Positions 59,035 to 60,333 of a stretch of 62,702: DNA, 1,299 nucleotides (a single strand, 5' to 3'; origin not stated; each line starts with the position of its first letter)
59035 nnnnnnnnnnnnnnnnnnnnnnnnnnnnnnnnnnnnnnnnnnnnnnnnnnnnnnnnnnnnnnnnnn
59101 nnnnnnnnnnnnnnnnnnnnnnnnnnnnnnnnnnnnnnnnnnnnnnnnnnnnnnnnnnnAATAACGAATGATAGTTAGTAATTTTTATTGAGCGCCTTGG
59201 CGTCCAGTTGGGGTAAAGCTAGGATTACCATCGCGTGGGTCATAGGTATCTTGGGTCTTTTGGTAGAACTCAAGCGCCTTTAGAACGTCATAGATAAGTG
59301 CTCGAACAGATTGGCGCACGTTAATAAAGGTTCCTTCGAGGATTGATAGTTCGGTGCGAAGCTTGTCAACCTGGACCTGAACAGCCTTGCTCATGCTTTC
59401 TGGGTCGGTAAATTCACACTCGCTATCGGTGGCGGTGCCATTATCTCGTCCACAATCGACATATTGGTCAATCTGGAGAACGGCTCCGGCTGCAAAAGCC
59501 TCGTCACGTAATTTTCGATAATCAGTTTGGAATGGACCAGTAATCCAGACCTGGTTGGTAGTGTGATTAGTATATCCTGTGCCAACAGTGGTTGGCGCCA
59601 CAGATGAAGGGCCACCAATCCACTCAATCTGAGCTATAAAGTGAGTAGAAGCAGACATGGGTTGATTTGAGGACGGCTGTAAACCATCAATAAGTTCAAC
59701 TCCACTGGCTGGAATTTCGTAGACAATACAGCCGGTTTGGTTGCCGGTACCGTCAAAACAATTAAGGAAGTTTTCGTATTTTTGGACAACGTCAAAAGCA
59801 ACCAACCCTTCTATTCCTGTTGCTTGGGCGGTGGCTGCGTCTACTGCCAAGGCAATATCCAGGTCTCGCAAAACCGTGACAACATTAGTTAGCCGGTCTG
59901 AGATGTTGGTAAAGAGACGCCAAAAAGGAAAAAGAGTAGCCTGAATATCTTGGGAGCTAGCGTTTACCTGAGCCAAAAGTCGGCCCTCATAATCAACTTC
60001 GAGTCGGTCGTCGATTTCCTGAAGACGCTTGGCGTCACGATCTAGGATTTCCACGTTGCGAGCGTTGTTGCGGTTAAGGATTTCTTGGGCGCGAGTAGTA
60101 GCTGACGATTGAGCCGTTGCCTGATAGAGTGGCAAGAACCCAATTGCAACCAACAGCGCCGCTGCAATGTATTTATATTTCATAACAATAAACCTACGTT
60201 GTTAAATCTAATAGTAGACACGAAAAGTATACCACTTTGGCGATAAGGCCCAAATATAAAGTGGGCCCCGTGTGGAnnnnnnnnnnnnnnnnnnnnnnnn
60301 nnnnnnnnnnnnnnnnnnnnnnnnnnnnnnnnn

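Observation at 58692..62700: Array of paralogous secreted helical-scaffold proteins with variable inserts, paired with small TM-acidic partners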

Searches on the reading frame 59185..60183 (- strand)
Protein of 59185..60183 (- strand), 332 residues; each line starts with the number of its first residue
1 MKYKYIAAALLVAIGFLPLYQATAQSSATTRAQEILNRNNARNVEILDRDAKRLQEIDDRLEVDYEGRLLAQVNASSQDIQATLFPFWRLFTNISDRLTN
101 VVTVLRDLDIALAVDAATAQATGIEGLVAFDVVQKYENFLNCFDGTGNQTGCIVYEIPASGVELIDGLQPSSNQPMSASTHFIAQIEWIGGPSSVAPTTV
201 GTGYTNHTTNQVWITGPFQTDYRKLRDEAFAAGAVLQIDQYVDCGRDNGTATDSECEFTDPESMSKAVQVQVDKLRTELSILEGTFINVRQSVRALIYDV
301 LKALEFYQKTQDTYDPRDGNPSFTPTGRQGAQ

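Call 5: search_protein_families(library=pfam, proteins=[window:59185-60183:-], max_evalue=1)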
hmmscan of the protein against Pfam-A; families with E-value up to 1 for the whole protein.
window:59185-60183:- (332 aa): 1 family
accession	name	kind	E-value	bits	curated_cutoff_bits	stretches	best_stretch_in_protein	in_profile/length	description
PF04513.17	Baculo_PEP_C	-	0.16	12.5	38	0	39-112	42-115/140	Baculovirus polyhedron envelope protein, PEP, C terminus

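Call 6: find_homologous_proteins(query=window:59185-60183:-)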
Query window:59185-60183:- (332 aa): 4 proteins with E <= 0.001 among 8000 candidates.
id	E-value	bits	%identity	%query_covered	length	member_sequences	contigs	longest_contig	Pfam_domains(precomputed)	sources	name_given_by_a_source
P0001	8.1e-218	740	100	100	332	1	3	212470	-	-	-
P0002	2.7e-89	318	57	82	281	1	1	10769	-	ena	-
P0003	1.9e-80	289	48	100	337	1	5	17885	-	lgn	-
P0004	1.2e-69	253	42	100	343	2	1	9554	-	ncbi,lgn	-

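Call 13: search_solved_structures(query=A1, max_evalue=10)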
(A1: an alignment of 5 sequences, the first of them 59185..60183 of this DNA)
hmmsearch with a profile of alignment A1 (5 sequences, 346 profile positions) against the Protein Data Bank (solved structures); distinct sequences matched with E-value up to 10: 5.
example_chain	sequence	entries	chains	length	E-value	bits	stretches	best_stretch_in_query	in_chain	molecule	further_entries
4mt5_A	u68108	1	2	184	0.0085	18.7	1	160-240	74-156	Mucus binding proteinn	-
9qhc_A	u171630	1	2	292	0.022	17.3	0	313-337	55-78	Engineered tetratricopeptide repeat protein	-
3b5n_D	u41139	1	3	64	0.31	13.5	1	67-117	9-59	Protein transport protein SEC9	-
7ar9_f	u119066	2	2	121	1.2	11.6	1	152-240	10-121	MNLL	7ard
6uz7_AF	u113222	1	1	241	4.3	9.8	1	21-59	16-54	KLLA0D03410p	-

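Call 14: search_protein_families(library=ncbifam, proteins=[window:59185-60183:-], max_evalue=1)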
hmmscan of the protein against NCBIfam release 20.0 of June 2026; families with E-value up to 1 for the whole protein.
window:59185-60183:- (332 aa): 0 families

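Call 15: search_protein_families(library=phrogs, proteins=[window:59185-60183:-], max_evalue=1)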
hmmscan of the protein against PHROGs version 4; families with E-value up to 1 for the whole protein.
window:59185-60183:- (332 aa): 1 family
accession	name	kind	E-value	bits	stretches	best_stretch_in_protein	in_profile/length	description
phrog_16692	-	unknown function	0.42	9.9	1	93-183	936-1031/1107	-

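Call 16: find_encoding_contigs(protein=P0003, flank=8000, max_places=3)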
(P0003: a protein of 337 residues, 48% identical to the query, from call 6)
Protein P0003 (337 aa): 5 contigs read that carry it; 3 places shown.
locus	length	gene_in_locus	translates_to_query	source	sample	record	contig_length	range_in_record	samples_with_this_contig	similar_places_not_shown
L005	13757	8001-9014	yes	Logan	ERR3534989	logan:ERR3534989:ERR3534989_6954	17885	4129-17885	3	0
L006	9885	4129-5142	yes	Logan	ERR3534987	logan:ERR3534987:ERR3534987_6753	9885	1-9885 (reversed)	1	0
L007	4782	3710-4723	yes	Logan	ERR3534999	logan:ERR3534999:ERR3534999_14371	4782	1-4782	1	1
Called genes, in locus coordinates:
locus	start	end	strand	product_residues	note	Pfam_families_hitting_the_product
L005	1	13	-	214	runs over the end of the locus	PF00881:Nitroreductase, PF14512:TM1586_NiRdase (faint)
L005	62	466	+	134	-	PF11969:DcpS_C, PF01230:HIT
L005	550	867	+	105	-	-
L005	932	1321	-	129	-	-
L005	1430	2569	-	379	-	PF00162:PGK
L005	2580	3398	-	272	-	PF00121:TIM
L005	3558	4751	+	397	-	PF08529:NusA_N, PF13184:KH_NusA_1st, PF26594:KH_NusA_2nd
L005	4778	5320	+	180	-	PF00719:Pyrophosphatase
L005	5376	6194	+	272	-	-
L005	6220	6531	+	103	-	-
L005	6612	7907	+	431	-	-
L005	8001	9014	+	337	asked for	-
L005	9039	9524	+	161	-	-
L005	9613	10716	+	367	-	PF05697:Trigger_N, PF05698:Trigger_C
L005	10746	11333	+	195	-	PF00574:CLP_protease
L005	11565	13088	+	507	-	PF12072:RNase_Y_N, PF01966:HD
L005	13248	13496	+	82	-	PF00216:Bac_DNA_binding, PF18291:HU-HIG (weak)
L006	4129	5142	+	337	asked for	-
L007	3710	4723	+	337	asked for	-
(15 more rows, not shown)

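Call 17: find_encoding_contigs(protein=P0004, flank=8000, max_places=3)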
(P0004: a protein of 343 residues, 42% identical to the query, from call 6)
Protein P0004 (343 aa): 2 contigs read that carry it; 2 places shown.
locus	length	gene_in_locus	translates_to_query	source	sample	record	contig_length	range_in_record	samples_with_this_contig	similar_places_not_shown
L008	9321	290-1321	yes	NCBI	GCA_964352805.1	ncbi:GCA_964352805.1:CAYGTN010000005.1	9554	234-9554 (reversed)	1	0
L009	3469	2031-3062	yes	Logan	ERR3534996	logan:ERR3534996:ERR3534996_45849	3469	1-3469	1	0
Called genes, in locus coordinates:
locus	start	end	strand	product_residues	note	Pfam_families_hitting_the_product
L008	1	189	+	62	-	?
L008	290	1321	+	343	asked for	-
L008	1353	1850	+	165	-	-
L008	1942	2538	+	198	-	PF05697:Trigger_N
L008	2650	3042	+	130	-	PF05698:Trigger_C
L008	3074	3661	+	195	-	PF00574:CLP_protease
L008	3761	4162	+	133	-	PF00216:Bac_DNA_binding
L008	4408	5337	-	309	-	PF01544:CorA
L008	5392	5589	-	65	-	-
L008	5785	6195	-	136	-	PF02021:UPF0102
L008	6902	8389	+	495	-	PF01743:PolyA_pol, PF12627:PolyA_pol_RNAbd, PF01966:HD, PF13735:tRNA_NucTran2_2 (weak)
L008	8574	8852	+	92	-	-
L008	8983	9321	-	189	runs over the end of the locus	?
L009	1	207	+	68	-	?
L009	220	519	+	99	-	-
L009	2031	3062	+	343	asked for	-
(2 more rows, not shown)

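Call 18: find_encoding_contigs(protein=P0002, flank=8000, max_places=3)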
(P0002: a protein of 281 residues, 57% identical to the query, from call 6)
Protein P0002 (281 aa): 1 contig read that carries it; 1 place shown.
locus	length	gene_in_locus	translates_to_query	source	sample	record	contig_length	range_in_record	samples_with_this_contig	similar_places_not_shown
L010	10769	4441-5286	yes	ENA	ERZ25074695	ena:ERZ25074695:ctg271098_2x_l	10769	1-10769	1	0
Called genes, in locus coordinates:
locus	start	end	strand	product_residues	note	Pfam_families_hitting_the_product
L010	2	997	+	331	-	?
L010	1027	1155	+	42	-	-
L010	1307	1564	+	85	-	PF00719:Pyrophosphatase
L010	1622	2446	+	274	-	-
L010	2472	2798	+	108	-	-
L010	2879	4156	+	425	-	-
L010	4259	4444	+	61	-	-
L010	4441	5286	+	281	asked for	-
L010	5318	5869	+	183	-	-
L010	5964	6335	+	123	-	PF05697:Trigger_N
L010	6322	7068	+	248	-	PF05698:Trigger_C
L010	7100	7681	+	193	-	PF00574:CLP_protease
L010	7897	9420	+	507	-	PF12072:RNase_Y_N, PF00013:KH_1 (weak), PF01966:HD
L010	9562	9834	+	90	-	PF00216:Bac_DNA_binding, PF18291:HU-HIG (weak)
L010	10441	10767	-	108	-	?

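Call 20: predict_structure(alignment_id=A1)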
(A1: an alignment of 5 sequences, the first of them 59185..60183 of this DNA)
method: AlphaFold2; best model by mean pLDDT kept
length: 332 residues; sequences in the alignment: 5
mean_pLDDT: 56.3   pTM: 0.46
mean pLDDT of the five models: 56.3, 56.1, 55.7, 55.1, 52.2
residues with pLDDT >= 90: 0; 70-90: 84; 50-70: 109; < 50: 139
segments of 3 or more residues with pLDDT < 50: 1-4, 17-26, 53-55, 64-70, 159-166, 180-269, 314-316, 325-332
pLDDT, mean of each block of 10 residues (from residue 1): 50 50 52 67 64 51 49 53 63 77 81 80 72 87 74 61 46 58 43 34 29 31 40 41 39 38 47 55 70 83 80 50 48 37
secondary structure, 60 per line:
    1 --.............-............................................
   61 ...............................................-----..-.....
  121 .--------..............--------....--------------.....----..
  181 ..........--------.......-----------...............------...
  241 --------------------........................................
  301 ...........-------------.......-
elements in order: H3-15 H17-107 H116-121 H132-143 E152-155 E170-174 H179-190 H199-205 H217-231 H261-311 H325-331

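Call 21: find_related_loci(query=A1, collection=genome_contigs, flank=6000)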
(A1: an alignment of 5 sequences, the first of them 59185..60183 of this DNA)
Query A1 (332 aa) in genome_contigs; peptide patterns used: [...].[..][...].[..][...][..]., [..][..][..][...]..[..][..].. (x = any residue, [..] = any of these).
90 stretches matched a pattern, but none encodes a relative of the query by tblastn (E <= 1e-3).

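Call 23: search_protein_representatives(alignment_id=A1)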
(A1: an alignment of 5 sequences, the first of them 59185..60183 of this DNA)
Query: 5 sequences, 346 profile positions. Proteins with E-value up to 0.001 (for the whole library): 15; up to 1e-10: 10; up to 1e-30: 9. The best 15 are listed.
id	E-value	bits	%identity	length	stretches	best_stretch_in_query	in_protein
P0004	9.5e-169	577.6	-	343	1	1-346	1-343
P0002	3.2e-124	431.2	-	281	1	60-346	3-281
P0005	5.4e-107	374.5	-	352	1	1-346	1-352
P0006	2.0e-105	369.4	-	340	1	9-346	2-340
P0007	1.3e-95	337.1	-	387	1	1-346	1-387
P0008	2.2e-74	267.2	-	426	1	1-325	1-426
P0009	2.9e-65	237.3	-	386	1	1-333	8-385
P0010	1.0e-57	212.4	-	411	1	22-322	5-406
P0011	1.1e-41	159.8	-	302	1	9-169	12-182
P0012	3.7e-11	59.4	-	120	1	265-324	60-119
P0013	1.6e-08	50.7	-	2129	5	216-320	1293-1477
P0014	2.8e-07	46.6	-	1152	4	214-320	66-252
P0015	1.0e-06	44.7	-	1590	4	231-320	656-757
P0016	3.7e-05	39.6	-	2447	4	231-320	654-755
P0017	4.8e-04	36.0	-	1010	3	214-320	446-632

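Call 25: search_protein_families(library=pfam, proteins=[P0013, P0014, P0015, P0016, P0017], max_evalue=0.01)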
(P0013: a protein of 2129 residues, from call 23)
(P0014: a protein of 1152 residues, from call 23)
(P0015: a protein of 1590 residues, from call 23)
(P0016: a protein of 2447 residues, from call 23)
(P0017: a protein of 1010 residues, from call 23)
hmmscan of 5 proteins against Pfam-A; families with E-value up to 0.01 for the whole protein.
P0013 (2129 aa): 7 families
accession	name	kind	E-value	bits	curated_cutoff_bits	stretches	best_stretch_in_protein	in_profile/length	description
PF06605.17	Prophage_tail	-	1.4e-13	51.6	31.3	1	143-326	61-245/250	Prophage endopeptidase tail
PF07384.17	DUF1497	-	6.6e-11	42.3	27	0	917-939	4-25/35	Protein of unknown function (DUF1497)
PF02018.23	CBM_4_9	-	5.7e-08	33.7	25.9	1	1864-1930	54-119/136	Carbohydrate binding domain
PF09182.16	PuR_N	-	0.00092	19.5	24.6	0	590-621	19-50/70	Bacterial purine repressor, N-terminal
PF25742.1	Phage_Gene33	-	0.0033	18.1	27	0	2056-2117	19-82/100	Phage Gene 33 protein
PF10549.14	ORF11CD3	-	0.0072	17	25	0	675-693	31-49/54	ORF11CD3 domain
PF14767.12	RPA_interact_M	-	0.0076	17.2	25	0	598-643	39-84/94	Replication protein A interacting middle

P0014 (1152 aa): 4 families
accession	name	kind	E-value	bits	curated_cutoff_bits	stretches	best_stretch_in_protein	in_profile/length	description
PF07384.17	DUF1497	-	1.1e-09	38.4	27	0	239-261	4-25/35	Protein of unknown function (DUF1497)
PF02018.23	CBM_4_9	-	6.4e-08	33.5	25.9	1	360-426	54-119/136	Carbohydrate binding domain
PF17792.6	ThiD2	-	0.00083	20.2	23.5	0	483-533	3-51/124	ThiD2 family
PF01922.23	SRP19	-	0.0047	18.1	25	0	767-849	11-89/95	SRP19 protein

P0015 (1590 aa): 4 families
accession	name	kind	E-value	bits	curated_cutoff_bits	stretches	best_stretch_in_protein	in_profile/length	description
PF07384.17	DUF1497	-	8.6e-09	35.6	27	0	744-766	4-25/35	Protein of unknown function (DUF1497)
PF02018.23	CBM_4_9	-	1.2e-07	32.6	25.9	1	1412-1478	54-119/136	Carbohydrate binding domain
PF17792.6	ThiD2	-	0.0001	23.2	23.5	0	713-760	3-48/124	ThiD2 family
PF17522.7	DUF5446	-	0.0031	18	26.2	0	736-766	24-54/72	Family of unknown function (DUF5446)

P0016 (2447 aa): 5 families
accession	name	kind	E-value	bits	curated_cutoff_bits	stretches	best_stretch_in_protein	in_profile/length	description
PF06605.17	Prophage_tail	-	3e-13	50.5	31.3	1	143-326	61-245/250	Prophage endopeptidase tail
PF02018.23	CBM_4_9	-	3.2e-12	47.4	25.9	2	2053-2157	12-120/136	Carbohydrate binding domain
PF07384.17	DUF1497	-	2.7e-08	33.9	27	0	742-764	4-25/35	Protein of unknown function (DUF1497)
PF04513.17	Baculo_PEP_C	-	0.0052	17.3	38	0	1870-1952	22-103/140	Baculovirus polyhedron envelope protein, PEP, C terminus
PF25742.1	Phage_Gene33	-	0.0062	17.2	27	0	1602-1663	19-82/100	Phage Gene 33 protein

P0017 (1010 aa): 8 families
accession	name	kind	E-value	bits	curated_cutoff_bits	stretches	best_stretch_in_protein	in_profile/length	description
PF02018.23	CBM_4_9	-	4.7e-09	37.2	25.9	1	189-255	54-119/136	Carbohydrate binding domain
PF07384.17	DUF1497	-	2.3e-07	31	27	0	68-90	4-25/35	Protein of unknown function (DUF1497)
PF04513.17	Baculo_PEP_C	-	1.2e-05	25.9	38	0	924-993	21-89/140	Baculovirus polyhedron envelope protein, PEP, C terminus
PF17792.6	ThiD2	-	0.00021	22.1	23.5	0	588-633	3-48/124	ThiD2 family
PF25742.1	Phage_Gene33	-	0.0018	18.9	27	0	657-718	19-82/100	Phage Gene 33 protein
PF06240.19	COXG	-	0.0025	18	22.2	0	16-84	72-140/140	Carbon monoxide dehydrogenase subunit G (CoxG)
PF08825.15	E2_bind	-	0.0076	16.7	33.2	0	616-636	37-57/82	E2 binding domain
PF00047.31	ig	-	0.0085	16.8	21.8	0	193-253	2-54/81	Immunoglobulin domain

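Call 33: search_protein_families(library=pfam, proteins=[L005:5376-6194:+], max_evalue=0.1)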
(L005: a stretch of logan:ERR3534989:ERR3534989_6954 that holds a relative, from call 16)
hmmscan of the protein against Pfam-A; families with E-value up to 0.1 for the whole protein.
L005:5376-6194:+ (272 aa): 3 families
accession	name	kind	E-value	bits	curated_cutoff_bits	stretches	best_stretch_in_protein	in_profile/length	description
PF03961.19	FapA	-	0.0078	16.3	31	0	25-158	125-258/272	Flagellar Assembly Protein A beta solenoid domain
PF01442.23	Apolipoprotein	-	0.014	15.5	90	0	54-183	33-168/190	Apolipoprotein A1/A4/E domain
PF15550.11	Draxin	-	0.043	14.2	27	1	40-193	25-166/324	Draxin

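Call 36: search_solved_structures(query=A2, max_evalue=1)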
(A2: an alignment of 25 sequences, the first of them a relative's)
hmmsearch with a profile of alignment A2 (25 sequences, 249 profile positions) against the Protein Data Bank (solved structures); distinct sequences matched with E-value up to 1: 23.
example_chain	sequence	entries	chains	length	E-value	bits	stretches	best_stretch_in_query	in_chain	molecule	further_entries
8hio_A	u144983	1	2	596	0.0026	20.3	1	162-235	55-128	Cas12m2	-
8hhl_A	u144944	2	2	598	0.0026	20.3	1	162-235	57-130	Cas12m2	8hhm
6h9l_A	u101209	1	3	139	0.0048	19.5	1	56-140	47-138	Uncharacterized protein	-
6jfv_B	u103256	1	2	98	0.0056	19.2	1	119-204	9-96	Keratin, type II cytoskeletal 5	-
3tnu_B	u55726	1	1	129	0.012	18.1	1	84-204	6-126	Keratin, type II cytoskeletal 5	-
2wpr_A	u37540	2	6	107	0.016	17.8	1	126-212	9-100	TRIMERIC AUTOTRANSPORTER ADHESIN FRAGMENT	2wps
4zry_B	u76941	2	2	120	0.026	17.1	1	118-180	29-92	Keratin, type II cytoskeletal 1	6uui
3cvf_A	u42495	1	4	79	0.091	15.3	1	44-88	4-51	Homer protein homolog 3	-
3u59_A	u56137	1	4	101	0.1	15.1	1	91-169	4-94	Tropomyosin beta chain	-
6r17_A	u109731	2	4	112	0.1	15.1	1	69-139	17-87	Synaptonemal complex central element protein 2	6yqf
5vh6_A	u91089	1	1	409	0.11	15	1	61-134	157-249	Elongation factor G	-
9f8y_D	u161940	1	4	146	0.13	14.7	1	193-234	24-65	RSVF-multi-3.5 designed scaffold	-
2akf_A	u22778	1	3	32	0.23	13.9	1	126-151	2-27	Coronin-1A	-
3lbx_A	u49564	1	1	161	0.35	13.4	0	111-151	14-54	Spectrin alpha chain, erythrocyte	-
6nro_A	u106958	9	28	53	0.38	13.2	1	194-229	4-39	Human parainfluenza virus type 3 fusion glycoprotein N-terminal heptad repeat domain | Fusion glycoprotein F0 | Fusion glycoprotein F1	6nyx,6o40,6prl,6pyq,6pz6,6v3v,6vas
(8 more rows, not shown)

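Call 42: find_encoding_contigs(protein=P0009, flank=8000, max_places=2)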
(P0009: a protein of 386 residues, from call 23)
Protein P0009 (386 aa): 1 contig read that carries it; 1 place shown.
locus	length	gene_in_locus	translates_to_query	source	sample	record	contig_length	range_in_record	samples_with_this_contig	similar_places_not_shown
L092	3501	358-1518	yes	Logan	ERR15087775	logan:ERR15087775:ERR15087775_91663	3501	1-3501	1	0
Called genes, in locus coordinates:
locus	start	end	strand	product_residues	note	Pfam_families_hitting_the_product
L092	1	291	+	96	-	?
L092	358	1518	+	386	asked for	-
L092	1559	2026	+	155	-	-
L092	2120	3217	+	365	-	PF05697:Trigger_N, PF05698:Trigger_C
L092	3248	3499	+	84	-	?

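Call 43: find_encoding_contigs(protein=P0007, flank=8000, max_places=2)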
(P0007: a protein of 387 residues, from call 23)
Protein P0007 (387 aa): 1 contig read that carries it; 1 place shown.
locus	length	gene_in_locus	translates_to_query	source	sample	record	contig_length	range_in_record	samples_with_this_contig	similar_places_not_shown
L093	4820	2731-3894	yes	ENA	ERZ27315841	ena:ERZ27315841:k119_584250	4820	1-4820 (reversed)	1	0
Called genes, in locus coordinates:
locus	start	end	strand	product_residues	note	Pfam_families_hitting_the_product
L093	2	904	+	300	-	?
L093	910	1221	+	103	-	-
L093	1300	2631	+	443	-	-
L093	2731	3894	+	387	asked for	-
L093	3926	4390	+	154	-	-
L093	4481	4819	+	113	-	?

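Call 44: find_encoding_contigs(protein=P0005, flank=8000, max_places=2)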
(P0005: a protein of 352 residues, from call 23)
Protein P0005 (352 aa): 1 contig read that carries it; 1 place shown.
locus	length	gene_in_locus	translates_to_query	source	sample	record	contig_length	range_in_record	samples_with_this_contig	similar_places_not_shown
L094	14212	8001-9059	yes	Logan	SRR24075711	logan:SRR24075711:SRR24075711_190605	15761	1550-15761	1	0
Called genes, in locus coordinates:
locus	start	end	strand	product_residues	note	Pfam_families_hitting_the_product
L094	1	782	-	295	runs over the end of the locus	PF00121:TIM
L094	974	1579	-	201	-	-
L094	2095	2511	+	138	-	-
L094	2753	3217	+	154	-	-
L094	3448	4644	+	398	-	PF08529:NusA_N, PF13184:KH_NusA_1st, PF26594:KH_NusA_2nd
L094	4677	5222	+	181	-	PF00719:Pyrophosphatase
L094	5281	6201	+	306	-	-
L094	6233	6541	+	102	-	-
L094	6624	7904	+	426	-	-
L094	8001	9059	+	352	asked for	-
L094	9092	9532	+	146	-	-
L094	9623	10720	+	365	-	PF05697:Trigger_N, PF05698:Trigger_C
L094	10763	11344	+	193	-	PF00574:CLP_protease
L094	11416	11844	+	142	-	-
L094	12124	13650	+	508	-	PF12072:RNase_Y_N, PF01966:HD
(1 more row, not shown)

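Call 45: find_encoding_contigs(protein=P0006, flank=8000, max_places=2)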
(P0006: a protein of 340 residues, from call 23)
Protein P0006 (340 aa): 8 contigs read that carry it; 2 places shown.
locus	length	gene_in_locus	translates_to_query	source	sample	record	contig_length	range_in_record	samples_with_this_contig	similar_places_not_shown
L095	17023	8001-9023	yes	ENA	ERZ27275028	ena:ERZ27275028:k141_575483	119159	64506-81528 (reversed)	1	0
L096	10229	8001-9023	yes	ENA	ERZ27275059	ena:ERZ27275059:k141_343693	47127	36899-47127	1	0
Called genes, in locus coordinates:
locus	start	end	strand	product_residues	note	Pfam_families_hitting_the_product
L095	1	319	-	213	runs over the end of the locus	PF00881:Nitroreductase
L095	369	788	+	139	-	PF11969:DcpS_C, PF01230:HIT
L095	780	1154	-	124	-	PF09945:DUF2177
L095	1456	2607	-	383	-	PF00162:PGK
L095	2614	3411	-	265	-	PF00121:TIM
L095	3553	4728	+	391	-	PF08529:NusA_N, PF13184:KH_NusA_1st, PF26594:KH_NusA_2nd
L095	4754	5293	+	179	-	PF00719:Pyrophosphatase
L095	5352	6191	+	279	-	-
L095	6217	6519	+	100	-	-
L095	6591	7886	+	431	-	-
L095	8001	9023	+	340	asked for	-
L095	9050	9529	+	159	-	-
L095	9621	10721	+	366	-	PF05697:Trigger_N, PF05698:Trigger_C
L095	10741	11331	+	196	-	PF00574:CLP_protease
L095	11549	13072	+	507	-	PF12072:RNase_Y_N, PF00013:KH_1 (weak), PF01966:HD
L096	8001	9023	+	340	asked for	-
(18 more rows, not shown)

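Call 46: find_encoding_contigs(protein=P0010, flank=8000, max_places=2)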
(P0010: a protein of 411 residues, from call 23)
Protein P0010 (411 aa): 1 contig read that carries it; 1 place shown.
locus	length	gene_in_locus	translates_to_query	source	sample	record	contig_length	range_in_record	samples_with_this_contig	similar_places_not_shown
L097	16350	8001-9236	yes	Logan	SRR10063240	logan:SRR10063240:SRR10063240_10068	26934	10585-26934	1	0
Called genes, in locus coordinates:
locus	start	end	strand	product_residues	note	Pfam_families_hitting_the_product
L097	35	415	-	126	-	-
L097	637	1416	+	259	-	PF01978:TrmB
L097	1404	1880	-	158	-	-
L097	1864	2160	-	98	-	PF03372:Exo_endo_phos (weak)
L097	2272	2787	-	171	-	-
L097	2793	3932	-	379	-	PF00162:PGK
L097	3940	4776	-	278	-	PF00121:TIM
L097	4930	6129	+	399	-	PF08529:NusA_N, PF00575:S1 (faint), PF13184:KH_NusA_1st, PF26594:KH_NusA_2nd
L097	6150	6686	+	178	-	PF00719:Pyrophosphatase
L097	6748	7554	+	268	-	-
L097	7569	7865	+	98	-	-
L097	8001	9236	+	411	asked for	-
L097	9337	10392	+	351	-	-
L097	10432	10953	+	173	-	-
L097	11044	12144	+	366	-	PF05697:Trigger_N, PF05698:Trigger_C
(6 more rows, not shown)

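Call 49: fold_search(model_id=the predicted structure, library=pdb)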
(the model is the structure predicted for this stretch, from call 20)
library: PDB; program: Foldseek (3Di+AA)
matches with E <= 10: 68; with E <= 0.001: 0
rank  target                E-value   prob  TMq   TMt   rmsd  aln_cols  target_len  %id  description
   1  8glv_JG               6.3e-01  0.08  0.14  0.02  36.3       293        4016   13  96-nm repeat unit of doublet microtubules from Chlamydomonas reinhardtii flagella (released 2023-05-31)
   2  7ung_B1               1.0e+00  0.12  0.19  0.18  14.1       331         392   10  48-nm repeat of the human respiratory doublet microtubule (released 2022-10-05)
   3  9e5c_6d               1.1e+00  0.06  0.15  0.02  40.3       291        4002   13  Cryo-EM structure of 96 nm repeat of microtubule doublet from T. brucei flagellum (released 2025-03-12)
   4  8i7r_B8               1.8e+00  0.08  0.19  0.17  15.7       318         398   11  In situ structure of axonemal doublet microtubules in mouse sperm with 48-nm repeat (released 2023-10-11)
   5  7rro_B1               2.0e+00  0.08  0.19  0.16  15.0       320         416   12  Structure of the 48-nm repeat doublet microtubule from bovine tracheal cilia (released 2021-10-27)
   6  9lry_A                2.0e+00  0.05  0.15  0.17  36.6       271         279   10  Straight and symmetrical filament of the spirochete periplasmic flagella of Leptospira biflexa (released 2025-12-24)
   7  8j07_8M               2.4e+00  0.08  0.19  0.18  13.9       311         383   10  96nm repeat of human respiratory doublet microtubule and associated axonemal complexes (released 2023-07-26)
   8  9cpc_3H               2.5e+00  0.14  0.29  0.32  13.9       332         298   14  Atomic model of porcine brain ventricles cilia doublet microtubule (48-nm periodicity) (released 2024-10-23)
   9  8cvi_D                2.7e+00  0.04  0.16  0.18  39.3       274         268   10  Cryo-EM structure of the supercoiled EPEC H6 flagellar filament core Curly I waveform (released 2022-09-07)
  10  8i7o_Cc               3.0e+00  0.06  0.20  0.22  15.6       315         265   11  In situ structure of axonemal doublet microtubules in mouse sperm with 16-nm repeat (released 2023-10-11)
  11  9a6c_A                3.0e+00  0.03  0.14  0.09  20.8       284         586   12  Integrative model of YYDD-YYDB by crosslinking MS and deep learning (released 2024-09-18)
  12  3m3w_A                3.3e+00  0.03  0.15  0.17  27.7       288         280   11  Crystal structure of mouse PACSIN3 BAR domain mutant (released 2011-03-16)
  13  7ung_B2               3.5e+00  0.06  0.19  0.18  14.1       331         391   10  48-nm repeat of the human respiratory doublet microtubule (released 2022-10-05)
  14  9fqr_A0               3.7e+00  0.05  0.19  0.17  15.9       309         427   11  96-nm repeat of axonemal doublet microtubules from bovine sperm (released 2025-03-26)
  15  9oxk_A                3.7e+00  0.03  0.14  0.16  38.9       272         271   12  CryoEM structure of FlaB filament from Shewanella oneidensis (released 2025-07-16)
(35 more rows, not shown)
